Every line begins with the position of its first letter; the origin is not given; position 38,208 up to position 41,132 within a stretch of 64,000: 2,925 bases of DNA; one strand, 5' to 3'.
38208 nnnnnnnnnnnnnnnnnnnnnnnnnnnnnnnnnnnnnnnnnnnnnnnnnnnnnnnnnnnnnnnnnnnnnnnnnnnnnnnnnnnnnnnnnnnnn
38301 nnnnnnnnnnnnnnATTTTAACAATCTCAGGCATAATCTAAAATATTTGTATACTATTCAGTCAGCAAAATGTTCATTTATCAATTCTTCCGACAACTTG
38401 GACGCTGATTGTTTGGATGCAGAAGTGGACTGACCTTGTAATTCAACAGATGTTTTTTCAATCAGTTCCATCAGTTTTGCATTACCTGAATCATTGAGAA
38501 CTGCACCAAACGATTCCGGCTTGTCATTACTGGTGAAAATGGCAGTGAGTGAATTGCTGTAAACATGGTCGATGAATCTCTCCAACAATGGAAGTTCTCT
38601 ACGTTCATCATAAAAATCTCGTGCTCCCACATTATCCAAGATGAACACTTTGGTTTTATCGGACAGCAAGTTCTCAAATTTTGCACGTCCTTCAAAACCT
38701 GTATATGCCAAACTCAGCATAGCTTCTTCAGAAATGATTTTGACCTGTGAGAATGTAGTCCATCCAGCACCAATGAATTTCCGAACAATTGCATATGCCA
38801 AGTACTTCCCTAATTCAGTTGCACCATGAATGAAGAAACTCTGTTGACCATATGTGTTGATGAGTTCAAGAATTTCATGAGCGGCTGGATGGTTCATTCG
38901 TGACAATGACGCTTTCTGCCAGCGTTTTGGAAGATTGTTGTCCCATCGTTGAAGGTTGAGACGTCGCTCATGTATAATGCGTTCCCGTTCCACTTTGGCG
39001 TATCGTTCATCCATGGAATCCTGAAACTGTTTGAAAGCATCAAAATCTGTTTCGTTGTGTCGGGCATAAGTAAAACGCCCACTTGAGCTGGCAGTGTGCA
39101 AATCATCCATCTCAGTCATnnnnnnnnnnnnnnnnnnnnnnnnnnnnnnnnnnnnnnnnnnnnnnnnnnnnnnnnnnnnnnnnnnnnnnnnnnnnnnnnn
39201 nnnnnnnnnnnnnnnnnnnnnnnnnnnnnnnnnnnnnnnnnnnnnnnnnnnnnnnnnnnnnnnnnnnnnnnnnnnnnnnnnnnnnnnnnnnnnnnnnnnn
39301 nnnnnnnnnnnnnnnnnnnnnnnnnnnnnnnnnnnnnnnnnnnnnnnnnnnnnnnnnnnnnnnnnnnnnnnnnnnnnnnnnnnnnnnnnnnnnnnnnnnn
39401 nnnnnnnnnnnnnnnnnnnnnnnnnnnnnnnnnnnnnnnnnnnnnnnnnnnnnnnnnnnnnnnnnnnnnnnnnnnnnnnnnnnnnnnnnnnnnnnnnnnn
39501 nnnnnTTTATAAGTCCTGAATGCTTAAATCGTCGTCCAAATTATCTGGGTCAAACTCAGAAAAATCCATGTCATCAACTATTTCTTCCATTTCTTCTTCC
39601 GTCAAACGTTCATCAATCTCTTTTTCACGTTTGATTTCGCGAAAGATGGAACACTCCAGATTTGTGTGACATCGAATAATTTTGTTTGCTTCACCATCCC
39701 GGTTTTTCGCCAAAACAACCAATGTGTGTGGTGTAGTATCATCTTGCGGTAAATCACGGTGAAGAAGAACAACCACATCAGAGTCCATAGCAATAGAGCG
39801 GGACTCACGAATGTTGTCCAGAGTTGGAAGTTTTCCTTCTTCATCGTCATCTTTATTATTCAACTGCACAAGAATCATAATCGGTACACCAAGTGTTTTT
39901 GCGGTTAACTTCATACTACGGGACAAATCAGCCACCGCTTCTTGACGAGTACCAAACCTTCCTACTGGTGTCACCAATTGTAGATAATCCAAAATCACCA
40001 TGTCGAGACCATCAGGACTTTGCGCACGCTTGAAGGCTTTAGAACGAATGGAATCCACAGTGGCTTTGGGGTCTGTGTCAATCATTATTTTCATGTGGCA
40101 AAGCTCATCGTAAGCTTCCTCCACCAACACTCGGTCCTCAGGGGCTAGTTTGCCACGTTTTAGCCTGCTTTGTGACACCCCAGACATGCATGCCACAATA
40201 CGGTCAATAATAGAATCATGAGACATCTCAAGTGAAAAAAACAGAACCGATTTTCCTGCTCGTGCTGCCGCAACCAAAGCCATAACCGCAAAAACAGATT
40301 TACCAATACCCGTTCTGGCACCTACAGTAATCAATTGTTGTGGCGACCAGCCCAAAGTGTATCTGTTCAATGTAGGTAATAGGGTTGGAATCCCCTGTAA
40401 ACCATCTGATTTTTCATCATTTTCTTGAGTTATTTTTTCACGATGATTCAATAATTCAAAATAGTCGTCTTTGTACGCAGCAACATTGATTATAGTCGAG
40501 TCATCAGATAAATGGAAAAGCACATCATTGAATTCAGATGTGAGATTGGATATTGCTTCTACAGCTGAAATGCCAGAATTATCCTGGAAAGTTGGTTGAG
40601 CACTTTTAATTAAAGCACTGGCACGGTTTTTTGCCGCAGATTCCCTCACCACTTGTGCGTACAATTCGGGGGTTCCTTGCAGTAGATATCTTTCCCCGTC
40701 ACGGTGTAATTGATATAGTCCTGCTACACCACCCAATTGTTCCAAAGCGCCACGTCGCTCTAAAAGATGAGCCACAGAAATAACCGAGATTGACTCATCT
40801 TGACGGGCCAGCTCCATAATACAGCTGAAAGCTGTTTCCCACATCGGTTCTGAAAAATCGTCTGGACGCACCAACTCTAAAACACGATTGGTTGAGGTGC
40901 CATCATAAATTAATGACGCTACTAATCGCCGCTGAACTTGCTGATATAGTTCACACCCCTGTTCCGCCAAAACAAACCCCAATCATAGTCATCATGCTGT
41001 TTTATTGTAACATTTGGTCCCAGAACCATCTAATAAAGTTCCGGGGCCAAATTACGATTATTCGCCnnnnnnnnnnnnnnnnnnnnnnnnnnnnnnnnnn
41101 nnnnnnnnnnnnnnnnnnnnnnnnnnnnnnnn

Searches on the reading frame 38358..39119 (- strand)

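Call 9: search_protein_families(library=phrogs, proteins=[window:38358-39119:-], max_evalue=0.00001)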
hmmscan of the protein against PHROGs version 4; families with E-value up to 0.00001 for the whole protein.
window:38358-39119:- (253 aa): 1 family
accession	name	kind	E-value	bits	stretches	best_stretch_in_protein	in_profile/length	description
phrog_3277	-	DNA, RNA and nucleotide metabolism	7e-06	27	0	93-231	11-151/168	DnaC-like helicase loader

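Call 99: search_protein_families(library=pfam, proteins=[window:38358-39119:-], max_evalue=0.001)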
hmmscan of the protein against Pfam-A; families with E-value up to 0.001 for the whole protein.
window:38358-39119:- (253 aa): 1 family
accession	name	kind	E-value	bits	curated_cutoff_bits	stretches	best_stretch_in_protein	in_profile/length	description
PF01695.23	IstB_IS21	-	0.00022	21.2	24.1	1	93-215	93-210/238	IstB-like ATP binding protein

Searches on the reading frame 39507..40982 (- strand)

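Call 9: search_protein_families(library=phrogs, proteins=[window:39507-40982:-], max_evalue=0.00001)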
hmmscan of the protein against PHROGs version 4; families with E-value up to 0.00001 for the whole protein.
window:39507-40982:- (491 aa): 5 families
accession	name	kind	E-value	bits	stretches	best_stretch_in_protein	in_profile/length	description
phrog_19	-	DNA, RNA and nucleotide metabolism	8.5e-86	290.1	1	16-466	163-593/621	DnaB-like replicative helicase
phrog_243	-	DNA, RNA and nucleotide metabolism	4.6e-37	128.5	1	191-452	11-270/273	DnaB-like replicative helicase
phrog_239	-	DNA, RNA and nucleotide metabolism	3e-33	116.7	1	183-445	335-592/801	DNA primase/helicase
phrog_11530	-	unknown function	1.3e-17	65.2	1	297-438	4-147/184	-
phrog_5482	-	unknown function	2.4e-06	27.6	1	195-434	27-282/341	-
